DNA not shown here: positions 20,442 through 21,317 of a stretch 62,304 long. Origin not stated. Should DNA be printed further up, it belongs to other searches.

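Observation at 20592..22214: Cys-rich MarR repressor divergent from an RpoH2-like sigma factor, with readable operators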

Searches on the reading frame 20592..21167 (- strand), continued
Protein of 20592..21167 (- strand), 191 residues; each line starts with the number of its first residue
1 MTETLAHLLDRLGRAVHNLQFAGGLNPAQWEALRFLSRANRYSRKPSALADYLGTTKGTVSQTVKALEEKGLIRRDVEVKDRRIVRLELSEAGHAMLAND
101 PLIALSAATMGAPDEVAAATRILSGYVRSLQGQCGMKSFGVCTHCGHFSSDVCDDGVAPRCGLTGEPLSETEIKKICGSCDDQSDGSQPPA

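Call 21: get_annotated_region(hit=H14, flank=4000)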
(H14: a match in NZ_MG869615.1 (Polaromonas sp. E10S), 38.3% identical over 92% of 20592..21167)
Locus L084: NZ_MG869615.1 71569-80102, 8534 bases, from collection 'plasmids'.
description: Polaromonas sp. E10S plasmid pE10SP1, complete sequence
organism: Polaromonas sp. E10S (NCBI taxid 1840239)
taxonomy: Bacteria; Pseudomonadota; Betaproteobacteria; Burkholderiales; Comamonadaceae; Polaromonas; Polaromonas sp. E10S
host: -; source: Ecology Glacier, King George Island, Antarctica, cryoconite; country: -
typing (MOB-suite, as given by PLSDB): non-mobilizable
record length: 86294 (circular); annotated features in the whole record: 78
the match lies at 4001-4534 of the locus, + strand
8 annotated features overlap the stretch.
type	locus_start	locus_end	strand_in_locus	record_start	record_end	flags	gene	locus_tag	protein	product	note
CDS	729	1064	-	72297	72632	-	-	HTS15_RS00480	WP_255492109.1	hypothetical protein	-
CDS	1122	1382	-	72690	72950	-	-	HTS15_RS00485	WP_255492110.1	hypothetical protein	-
CDS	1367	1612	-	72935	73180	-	-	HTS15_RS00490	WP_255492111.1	hypothetical protein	-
CDS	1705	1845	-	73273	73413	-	-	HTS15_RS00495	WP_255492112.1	hypothetical protein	-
CDS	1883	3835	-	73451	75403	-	-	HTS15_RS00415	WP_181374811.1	aconitate hydratase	-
CDS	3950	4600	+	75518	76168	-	-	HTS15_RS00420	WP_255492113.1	MarR family transcriptional regulator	GO:0006355 - regulation of DNA-templated transcription [Evidence IEA]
CDS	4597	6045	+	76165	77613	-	-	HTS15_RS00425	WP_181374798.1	NAD(P)/FAD-dependent oxidoreductase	-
CDS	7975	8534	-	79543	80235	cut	-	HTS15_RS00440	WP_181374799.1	IS6 family transposase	-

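Call 41: predict_structure(alignment_id=A2)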
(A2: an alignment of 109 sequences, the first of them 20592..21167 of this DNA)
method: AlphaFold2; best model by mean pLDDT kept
length: 191 residues; sequences in the alignment: 109
mean_pLDDT: 78.0   pTM: 0.67
mean pLDDT of the five models: 78.0, 76.0, 75.0, 74.1, 71.0
residues with pLDDT >= 90: 70; 70-90: 64; 50-70: 23; < 50: 34
segments of 3 or more residues with pLDDT < 50: 140-154, 162-165, 177-191
pLDDT, mean of each block of 10 residues (from residue 1): 80 89 93 93 91 92 98 92 91 96 89 90 85 69 42 52 57 50 36 34
secondary structure, 60 per line:
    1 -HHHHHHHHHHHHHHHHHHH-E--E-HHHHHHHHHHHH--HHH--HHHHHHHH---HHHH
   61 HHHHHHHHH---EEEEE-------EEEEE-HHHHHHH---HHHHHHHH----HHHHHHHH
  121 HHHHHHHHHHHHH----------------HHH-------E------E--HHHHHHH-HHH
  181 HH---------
elements in order: H2-20 H27-38 H46-53 H57-69 E73-77 E85-89 H91-97 H101-108 H113-133 H170-176 H178-182

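Call 43: search_dna_similar(query=window:20592-21167:-, collection=plasmids, mode=protein, max_evalue=1e-10, max_rows=60, rows=spread)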
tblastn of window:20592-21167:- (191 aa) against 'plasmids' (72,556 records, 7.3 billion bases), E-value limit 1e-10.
Records with a match: 150; places in all: 162; records where one place covers at least 80% of the query: 126.
Best place of each record, by identity: <60% 150.
By first word of the organism name: Phaeobacter 58; Enterobacter 56; Azospirillum 13; Leisingera 12; Polaromonas 2; Octadecabacter 1; Agarilytica 1; Lelliottia 1; Vibrio 1; Bradyrhizobium 1; and 4 more.
By predicted mobility (MOB-suite, as given by PLSDB): non-mobilizable 87; conjugative 59; mobilizable 4.
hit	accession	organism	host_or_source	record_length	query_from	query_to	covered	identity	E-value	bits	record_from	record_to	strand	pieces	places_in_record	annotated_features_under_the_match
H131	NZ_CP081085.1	Leisingera caerulea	-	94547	2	177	92%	40.9%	5e-24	105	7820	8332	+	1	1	MarR family transcriptional regulator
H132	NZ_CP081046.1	Leisingera aquaemixtae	-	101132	1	177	93%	40.0%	2e-25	109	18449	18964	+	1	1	MarR family transcriptional regulator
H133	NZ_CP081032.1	Leisingera aquaemixtae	-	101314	1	177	93%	40.0%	2e-24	106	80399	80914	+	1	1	MarR family transcriptional regulator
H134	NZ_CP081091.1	Leisingera caerulea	-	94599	2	177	92%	40.2%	2e-25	108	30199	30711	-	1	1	MarR family transcriptional regulator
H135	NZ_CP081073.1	Leisingera caerulea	-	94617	5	177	91%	40.4%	1e-26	112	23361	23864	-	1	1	MarR family transcriptional regulator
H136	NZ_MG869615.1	Polaromonas sp. E10S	Ecology Glacier, King George Island, ...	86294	2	177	92%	38.3%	7e-29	119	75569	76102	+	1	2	MarR family transcriptional regulator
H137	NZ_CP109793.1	Leisingera thetidis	-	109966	5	188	96%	36.5%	2e-25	109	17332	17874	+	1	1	MarR family transcriptional regulator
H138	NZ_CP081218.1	Phaeobacter inhibens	-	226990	8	190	96%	36.4%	2e-20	95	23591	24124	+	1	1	MarR family transcriptional regulator | MOSC domain-containing protein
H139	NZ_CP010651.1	Phaeobacter inhibens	cell culture,zooplankton aquaculture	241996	8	190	96%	36.2%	2e-20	95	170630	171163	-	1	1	MarR family transcriptional regulator | MOSC domain-containing protein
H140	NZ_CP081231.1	Phaeobacter inhibens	-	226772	8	190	96%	35.9%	4e-21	97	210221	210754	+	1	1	MarR family transcriptional regulator | MOSC domain-containing protein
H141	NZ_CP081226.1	Phaeobacter inhibens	-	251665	8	190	96%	35.9%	1e-20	96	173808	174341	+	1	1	MarR family transcriptional regulator | MOSC domain-containing protein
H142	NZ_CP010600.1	Phaeobacter inhibens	cell culture,clam larvae aquaculture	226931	8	190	96%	35.9%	2e-20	95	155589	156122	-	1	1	MarR family transcriptional regulator | MOSC domain-containing protein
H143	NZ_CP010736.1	Phaeobacter inhibens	cell culture,clam larvae aquaculture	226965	8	190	96%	35.9%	2e-20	95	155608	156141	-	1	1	MarR family transcriptional regulator | MOSC domain-containing protein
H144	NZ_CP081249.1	Phaeobacter inhibens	-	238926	8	190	96%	35.9%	3e-20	95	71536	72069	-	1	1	MarR family transcriptional regulator | MOSC domain-containing protein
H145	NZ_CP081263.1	Phaeobacter inhibens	-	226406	8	190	96%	35.9%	3e-20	94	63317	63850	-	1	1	MarR family transcriptional regulator | MOSC domain-containing protein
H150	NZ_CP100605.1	Bradyrhizobium sp. Ash2021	-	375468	6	177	90%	38.0%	6e-25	107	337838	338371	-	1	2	MarR family transcriptional regulator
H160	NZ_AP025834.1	Enterobacter hormaechei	Homo sapiens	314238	25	177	80%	39.0%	3e-21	97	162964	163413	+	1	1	MarR family transcriptional regulator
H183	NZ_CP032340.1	Azospirillum brasilense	soil sample,Agricultural field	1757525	6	130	65%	45.2%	4e-20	94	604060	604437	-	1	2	none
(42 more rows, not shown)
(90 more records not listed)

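Call 44: get_annotated_region(hit=H150, flank=5000)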
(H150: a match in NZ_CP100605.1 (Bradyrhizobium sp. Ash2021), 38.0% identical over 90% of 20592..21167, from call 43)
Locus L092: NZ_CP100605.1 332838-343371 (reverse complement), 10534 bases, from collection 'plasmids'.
description: Bradyrhizobium sp. Ash2021 plasmid p_unamed, complete sequence
organism: Bradyrhizobium sp. Ash2021 (NCBI taxid 2954771)
taxonomy: Bacteria; Pseudomonadota; Alphaproteobacteria; Hyphomicrobiales; Nitrobacteraceae; Bradyrhizobium; Bradyrhizobium sp. Ash2021
host: -; source: -; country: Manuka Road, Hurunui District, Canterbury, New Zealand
typing (MOB-suite, as given by PLSDB): conjugative; relaxase MOBP; mating-pair formation MPF_T
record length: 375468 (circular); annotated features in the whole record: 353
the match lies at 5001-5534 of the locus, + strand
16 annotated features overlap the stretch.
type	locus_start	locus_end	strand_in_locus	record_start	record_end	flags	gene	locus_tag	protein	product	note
CDS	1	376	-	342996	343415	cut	-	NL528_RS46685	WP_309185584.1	AAA family ATPase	-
CDS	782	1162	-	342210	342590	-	-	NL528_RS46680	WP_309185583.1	hypothetical protein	-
CDS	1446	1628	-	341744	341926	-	-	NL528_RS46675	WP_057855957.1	hypothetical protein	-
CDS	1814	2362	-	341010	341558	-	-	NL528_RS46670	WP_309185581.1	sterol desaturase family protein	GO:0008610 - lipid biosynthetic process [Evidence IEA]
CDS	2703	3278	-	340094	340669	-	-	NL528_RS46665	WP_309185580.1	NADH-quinone oxidoreductase subunit B family protein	-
CDS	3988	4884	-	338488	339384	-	rpoH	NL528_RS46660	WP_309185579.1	RNA polymerase sigma factor RpoH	GO:0006352 - DNA-templated transcription initiation [Evidence IEA]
CDS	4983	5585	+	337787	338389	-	-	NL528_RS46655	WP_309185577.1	MarR family transcriptional regulator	GO:0006355 - regulation of DNA-templated transcription [Evidence IEA]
CDS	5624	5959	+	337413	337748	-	-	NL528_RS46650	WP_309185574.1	ferredoxin FdxA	-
CDS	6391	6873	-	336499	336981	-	-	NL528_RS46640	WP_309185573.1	hypothetical protein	-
CDS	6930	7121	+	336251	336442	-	-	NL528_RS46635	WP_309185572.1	hypothetical protein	-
CDS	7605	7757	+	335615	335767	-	-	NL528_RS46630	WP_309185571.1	hypothetical protein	-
CDS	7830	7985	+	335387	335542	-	-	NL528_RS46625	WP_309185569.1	hypothetical protein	-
CDS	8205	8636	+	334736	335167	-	-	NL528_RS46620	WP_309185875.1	hypothetical protein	-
CDS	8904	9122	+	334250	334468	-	-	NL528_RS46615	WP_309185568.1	hypothetical protein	-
CDS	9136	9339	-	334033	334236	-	-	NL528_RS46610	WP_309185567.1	cold-shock protein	-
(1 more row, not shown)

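Call 49: list_cluster_members(proteins=[P0044, P0028, P0032, P0014, P0054, P0075, P0081, P0086, P0101, P0102])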
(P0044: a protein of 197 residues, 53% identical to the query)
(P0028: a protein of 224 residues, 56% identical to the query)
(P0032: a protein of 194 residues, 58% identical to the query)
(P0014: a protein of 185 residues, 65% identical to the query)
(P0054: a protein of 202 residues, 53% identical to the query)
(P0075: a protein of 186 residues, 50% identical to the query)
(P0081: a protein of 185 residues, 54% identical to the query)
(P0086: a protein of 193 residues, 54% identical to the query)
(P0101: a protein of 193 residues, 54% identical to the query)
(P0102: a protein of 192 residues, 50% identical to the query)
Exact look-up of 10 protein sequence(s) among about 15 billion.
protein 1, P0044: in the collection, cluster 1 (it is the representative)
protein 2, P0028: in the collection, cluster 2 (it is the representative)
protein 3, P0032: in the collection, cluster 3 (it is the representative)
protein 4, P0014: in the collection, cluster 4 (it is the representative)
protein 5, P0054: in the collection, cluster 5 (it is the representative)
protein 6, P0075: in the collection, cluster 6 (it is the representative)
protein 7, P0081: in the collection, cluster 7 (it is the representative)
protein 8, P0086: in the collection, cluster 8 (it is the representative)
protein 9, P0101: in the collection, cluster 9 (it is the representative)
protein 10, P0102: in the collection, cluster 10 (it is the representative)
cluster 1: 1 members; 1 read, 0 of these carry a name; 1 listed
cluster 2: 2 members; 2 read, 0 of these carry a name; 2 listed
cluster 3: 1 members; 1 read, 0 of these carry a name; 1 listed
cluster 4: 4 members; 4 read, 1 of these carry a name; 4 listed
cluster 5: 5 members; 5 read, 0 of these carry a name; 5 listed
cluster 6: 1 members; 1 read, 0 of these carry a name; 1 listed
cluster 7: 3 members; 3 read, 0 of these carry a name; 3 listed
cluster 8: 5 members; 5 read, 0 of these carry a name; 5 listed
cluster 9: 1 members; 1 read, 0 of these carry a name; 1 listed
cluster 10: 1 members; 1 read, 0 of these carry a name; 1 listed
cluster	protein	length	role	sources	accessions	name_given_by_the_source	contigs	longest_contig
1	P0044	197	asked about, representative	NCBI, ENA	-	-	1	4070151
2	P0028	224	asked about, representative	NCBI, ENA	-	-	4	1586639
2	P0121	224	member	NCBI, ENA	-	-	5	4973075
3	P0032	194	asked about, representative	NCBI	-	-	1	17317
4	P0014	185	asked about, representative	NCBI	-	-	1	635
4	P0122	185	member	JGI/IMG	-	DNA-binding MarR family transcriptional regulator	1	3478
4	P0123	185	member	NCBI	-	-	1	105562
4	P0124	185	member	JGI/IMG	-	-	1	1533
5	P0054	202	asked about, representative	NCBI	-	-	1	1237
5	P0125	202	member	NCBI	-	-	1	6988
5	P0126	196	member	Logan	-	-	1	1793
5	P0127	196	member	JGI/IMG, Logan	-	-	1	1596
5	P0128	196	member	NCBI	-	-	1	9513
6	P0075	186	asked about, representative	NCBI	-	-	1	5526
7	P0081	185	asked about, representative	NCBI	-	-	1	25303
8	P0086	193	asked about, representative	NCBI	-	-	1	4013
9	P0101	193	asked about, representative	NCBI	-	-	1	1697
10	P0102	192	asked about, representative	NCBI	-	-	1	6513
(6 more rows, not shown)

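Call 56: search_protein_families(library=pfam, proteins=[L092:4983-5585:+, L092:2703-3278:-, L082:3238-3504:-, L084:4597-6045:+], max_evalue=0.001)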
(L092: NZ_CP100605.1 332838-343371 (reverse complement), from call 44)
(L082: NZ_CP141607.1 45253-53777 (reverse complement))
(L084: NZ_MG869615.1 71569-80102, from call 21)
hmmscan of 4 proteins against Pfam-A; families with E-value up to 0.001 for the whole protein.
L092:4983-5585:+ (200 aa): 2 families
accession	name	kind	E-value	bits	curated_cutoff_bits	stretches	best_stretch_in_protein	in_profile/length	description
PF12802.13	MarR_2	-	9.7e-10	38.9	27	1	26-85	3-61/61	MarR family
PF01047.28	MarR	-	2.5e-05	24.5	24.6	1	26-86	1-59/59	MarR family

L092:2703-3278:- (191 aa): 1 family
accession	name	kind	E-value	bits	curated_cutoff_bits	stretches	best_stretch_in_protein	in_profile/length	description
PF01058.29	Oxidored_q6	-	3.2e-29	101.7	27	1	70-177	1-126/128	NADH ubiquinone oxidoreductase, 20 Kd subunit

L082:3238-3504:- (88 aa): 1 family
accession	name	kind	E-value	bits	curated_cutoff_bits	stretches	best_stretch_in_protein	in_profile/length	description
PF09630.15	DUF2024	-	2.3e-28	98.4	27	1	1-81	1-81/81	Domain of unknown function (DUF2024)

L084:4597-6045:+ (482 aa): 11 families
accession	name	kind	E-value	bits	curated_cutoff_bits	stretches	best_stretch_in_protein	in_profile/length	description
PF07992.20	Pyr_redox_2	-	5.8e-50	170.8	26.1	1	45-361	2-291/291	Pyridine nucleotide-disulphide oxidoreductase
PF00070.33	Pyr_redox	-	9.4e-15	55.3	22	1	198-276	2-65/82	Pyridine nucleotide-disulphide oxidoreductase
PF01266.30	DAO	-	1.3e-09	38.5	27.9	1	45-75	1-31/353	FAD dependent oxidoreductase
PF13454.12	NAD_binding_9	-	9e-09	35.9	21.8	0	47-77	1-35/155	FAD-NAD(P)-binding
PF22366.1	NDH2_C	-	5.6e-07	30.1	27.7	1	387-440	3-57/62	NDH2 C-terminal domain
PF13450.12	NAD_binding_8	-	1e-06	29.3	21.9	1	48-77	1-30/68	NAD(P)-binding Rossmann-like domain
PF13738.12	Pyr_redox_3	-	7.3e-06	25.9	30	0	47-77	1-32/305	Pyridine nucleotide-disulphide oxidoreductase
PF05834.18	Lycopene_cycl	-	1.5e-05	24.7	23.4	0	46-80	2-38/380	Lycopene cyclase protein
PF01494.25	FAD_binding_3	-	2e-05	24.4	22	0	44-78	2-36/349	FAD binding domain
PF02254.24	TrkA_N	-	0.00029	21.6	23.8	0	46-77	1-32/116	TrkA-N domain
PF03486.20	HI0933_like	-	0.00051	20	50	0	45-77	2-34/244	HI0933-like protein Rossmann domain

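Call 57: get_annotated_region(hit=H10, flank=4000)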
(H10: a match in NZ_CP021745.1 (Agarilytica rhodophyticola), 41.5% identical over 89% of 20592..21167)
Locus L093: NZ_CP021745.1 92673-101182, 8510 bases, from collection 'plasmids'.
description: Agarilytica rhodophyticola strain 017 plasmid pSU1, complete sequence
organism: Agarilytica rhodophyticola (NCBI taxid 1737490)
taxonomy: Bacteria; Pseudomonadota; Gammaproteobacteria; Cellvibrionales; Cellvibrionaceae; Agarilytica; Agarilytica rhodophyticola
host: -; source: Rhodophyta,Sea water; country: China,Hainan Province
typing (MOB-suite, as given by PLSDB): non-mobilizable
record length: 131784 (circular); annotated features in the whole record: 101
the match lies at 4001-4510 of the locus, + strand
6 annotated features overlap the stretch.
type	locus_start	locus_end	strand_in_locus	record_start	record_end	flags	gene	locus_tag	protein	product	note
CDS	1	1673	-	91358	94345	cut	-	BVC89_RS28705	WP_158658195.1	ligand-binding sensor domain-containing diguanylate cyclase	-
CDS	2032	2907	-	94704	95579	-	yghU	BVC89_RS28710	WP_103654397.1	glutathione-dependent disulfide-bond oxidoreductase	GO:0006749 - glutathione metabolic process [Evidence IEA]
CDS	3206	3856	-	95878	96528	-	-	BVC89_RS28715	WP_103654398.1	protoglobin domain-containing protein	-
CDS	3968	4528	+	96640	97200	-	-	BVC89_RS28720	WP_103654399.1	helix-turn-helix domain-containing protein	-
CDS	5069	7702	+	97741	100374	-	-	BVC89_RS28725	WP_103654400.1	beta-propeller fold lactonase family protein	-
CDS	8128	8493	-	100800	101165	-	-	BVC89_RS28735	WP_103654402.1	condensation domain-containing protein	-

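Call 58: get_annotated_region(hit=H160, flank=4000)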
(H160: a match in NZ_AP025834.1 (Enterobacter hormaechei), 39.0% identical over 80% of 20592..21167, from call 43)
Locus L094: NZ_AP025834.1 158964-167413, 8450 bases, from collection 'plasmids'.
description: Enterobacter hormaechei strain FUJ80181 plasmid pFJMB80181_1, complete sequence
organism: Enterobacter hormaechei (NCBI taxid 158836)
taxonomy: Bacteria; Pseudomonadota; Gammaproteobacteria; Enterobacterales; Enterobacteriaceae; Enterobacter; Enterobacter hormaechei
host: -; source: Homo sapiens; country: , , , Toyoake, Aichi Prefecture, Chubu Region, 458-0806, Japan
typing (MOB-suite, as given by PLSDB): conjugative; replicon IncHI2A,rep_cluster_1088; relaxase MOBH; mating-pair formation MPF_F
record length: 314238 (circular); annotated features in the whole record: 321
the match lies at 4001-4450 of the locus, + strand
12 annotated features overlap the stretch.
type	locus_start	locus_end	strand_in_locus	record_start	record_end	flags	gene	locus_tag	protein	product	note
CDS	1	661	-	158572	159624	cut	-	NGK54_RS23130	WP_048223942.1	NAD(P)-dependent alcohol dehydrogenase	-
CDS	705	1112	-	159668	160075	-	-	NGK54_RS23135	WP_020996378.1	cupin domain-containing protein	-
CDS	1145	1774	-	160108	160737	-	-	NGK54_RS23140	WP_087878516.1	carboxymuconolactone decarboxylase family protein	-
CDS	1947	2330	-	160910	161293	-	-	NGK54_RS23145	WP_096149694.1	VOC family protein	-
CDS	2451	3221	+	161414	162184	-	-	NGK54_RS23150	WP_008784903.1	DeoR/GlpR family DNA-binding transcription regulator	-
CDS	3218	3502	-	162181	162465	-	-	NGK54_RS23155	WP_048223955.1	Rho-binding antiterminator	-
CDS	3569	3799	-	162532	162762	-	-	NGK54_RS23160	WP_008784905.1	glutaredoxin domain-containing protein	-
CDS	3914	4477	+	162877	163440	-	-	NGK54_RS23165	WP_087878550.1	MarR family transcriptional regulator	GO:0006355 - regulation of DNA-templated transcription [Evidence IEA]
CDS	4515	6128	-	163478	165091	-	mppA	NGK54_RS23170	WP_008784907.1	murein tripeptide ABC transporter substrate-binding protein MppA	-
CDS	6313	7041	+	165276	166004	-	mpaA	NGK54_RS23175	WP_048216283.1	murein tripeptide amidase MpaA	GO:0006508 - proteolysis [Evidence IEA]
CDS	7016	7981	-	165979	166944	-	ycjG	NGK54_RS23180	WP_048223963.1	L-Ala-D/L-Glu epimerase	GO:0009063 - amino acid catabolic process [Evidence IEA]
CDS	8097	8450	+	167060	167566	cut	tpx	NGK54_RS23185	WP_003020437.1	thiol peroxidase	-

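Call 59: get_annotated_region(hit=H183, flank=4000)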
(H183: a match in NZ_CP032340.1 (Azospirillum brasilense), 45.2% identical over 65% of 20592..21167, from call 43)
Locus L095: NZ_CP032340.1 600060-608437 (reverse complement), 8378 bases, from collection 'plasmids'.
description: Azospirillum brasilense strain MTCC4038 plasmid p1, complete sequence
organism: Azospirillum brasilense (NCBI taxid 192)
taxonomy: Bacteria; Pseudomonadota; Alphaproteobacteria; Rhodospirillales; Azospirillaceae; Azospirillum; Azospirillum brasilense
host: -; source: soil sample,Agricultural field; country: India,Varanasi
typing (MOB-suite, as given by PLSDB): non-mobilizable; replicon rep_cluster_622
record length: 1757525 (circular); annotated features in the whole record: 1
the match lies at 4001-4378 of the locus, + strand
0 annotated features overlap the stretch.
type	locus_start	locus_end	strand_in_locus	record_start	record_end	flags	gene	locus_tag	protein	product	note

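Call 87: predict_structure(alignment_id=A6)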
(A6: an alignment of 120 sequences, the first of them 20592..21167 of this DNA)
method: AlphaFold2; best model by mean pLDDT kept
length: 191 residues; sequences in the alignment: 120
mean_pLDDT: 92.1   pTM: 0.86
mean pLDDT of the five models: 92.1, 91.9, 91.7, 91.0, 90.8
residues with pLDDT >= 90: 164; 70-90: 15; 50-70: 12; < 50: 0
segments of 3 or more residues with pLDDT < 50: none
pLDDT, mean of each block of 10 residues (from residue 1): 93 93 93 98 97 97 98 97 97 97 94 96 92 93 92 76 93 95 64 56
secondary structure, 60 per line:
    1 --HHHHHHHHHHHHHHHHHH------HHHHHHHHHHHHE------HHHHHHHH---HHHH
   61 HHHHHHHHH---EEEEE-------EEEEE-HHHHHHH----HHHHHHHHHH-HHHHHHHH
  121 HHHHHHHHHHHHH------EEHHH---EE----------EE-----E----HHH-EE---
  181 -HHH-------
elements in order: H3-20 H27-38 H46-53 H57-69 E73-77 E85-89 H91-97 H102-111 H113-133
